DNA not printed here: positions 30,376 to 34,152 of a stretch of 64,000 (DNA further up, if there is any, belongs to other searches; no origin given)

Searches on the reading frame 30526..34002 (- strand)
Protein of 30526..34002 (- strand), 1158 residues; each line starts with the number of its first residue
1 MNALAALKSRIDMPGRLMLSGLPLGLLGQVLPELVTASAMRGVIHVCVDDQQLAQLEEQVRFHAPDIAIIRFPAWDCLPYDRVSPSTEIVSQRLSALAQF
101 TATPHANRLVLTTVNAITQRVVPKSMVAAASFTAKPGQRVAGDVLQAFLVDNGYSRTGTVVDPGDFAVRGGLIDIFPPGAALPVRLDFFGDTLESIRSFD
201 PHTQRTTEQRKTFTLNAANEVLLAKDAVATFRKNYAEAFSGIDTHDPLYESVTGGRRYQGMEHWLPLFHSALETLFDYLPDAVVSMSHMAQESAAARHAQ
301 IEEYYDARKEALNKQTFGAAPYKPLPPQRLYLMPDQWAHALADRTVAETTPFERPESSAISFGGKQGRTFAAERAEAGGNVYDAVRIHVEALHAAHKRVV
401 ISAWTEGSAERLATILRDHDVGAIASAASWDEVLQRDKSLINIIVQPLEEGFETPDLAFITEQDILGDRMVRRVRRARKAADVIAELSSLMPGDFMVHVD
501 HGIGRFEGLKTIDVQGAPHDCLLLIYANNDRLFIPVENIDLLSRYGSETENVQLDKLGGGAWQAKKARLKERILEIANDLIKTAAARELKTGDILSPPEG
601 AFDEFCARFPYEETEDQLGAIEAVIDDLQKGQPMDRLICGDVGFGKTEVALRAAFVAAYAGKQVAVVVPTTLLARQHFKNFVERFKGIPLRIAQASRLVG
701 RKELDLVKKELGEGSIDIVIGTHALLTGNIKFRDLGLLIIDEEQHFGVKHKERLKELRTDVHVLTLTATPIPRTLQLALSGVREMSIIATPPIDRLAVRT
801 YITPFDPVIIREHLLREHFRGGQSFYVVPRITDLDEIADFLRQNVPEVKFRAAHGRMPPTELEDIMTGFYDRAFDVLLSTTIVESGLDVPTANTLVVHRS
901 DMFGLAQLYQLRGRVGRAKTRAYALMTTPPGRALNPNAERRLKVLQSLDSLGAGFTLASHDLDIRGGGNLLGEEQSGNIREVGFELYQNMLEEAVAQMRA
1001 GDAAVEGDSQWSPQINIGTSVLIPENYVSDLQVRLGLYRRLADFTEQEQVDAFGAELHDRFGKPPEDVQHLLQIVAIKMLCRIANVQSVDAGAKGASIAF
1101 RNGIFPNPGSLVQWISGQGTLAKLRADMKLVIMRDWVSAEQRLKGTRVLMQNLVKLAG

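Call 16: search_protein_families(library=pfam, proteins=[window:30526-34002:-], max_evalue=1e-8)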
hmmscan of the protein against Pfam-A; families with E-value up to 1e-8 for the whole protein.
window:30526-34002:- (1158 aa): 6 families
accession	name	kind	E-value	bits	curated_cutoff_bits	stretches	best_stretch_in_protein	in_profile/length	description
PF03461.20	TRCF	-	6.1e-24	84.6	25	1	1019-1102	3-86/95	TRCF domain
PF00270.35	DEAD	-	1e-23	84.4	26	1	617-776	4-165/167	DEAD/DEAH box helicase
PF17757.6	UvrB_inter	-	2.6e-21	76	22.9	1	135-220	4-90/91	UvrB interaction domain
PF02559.22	CarD_TRCF_RID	-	6.8e-20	71.3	23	1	491-545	2-56/57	CarD-like/TRCF RID domain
PF00271.37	Helicase_C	-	2.6e-18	66.7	23.5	1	815-919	10-110/110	Helicase conserved C-terminal domain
PF04851.21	ResIII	-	3.1e-09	37.4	22.5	1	614-770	5-162/164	Type III restriction enzyme, res subunit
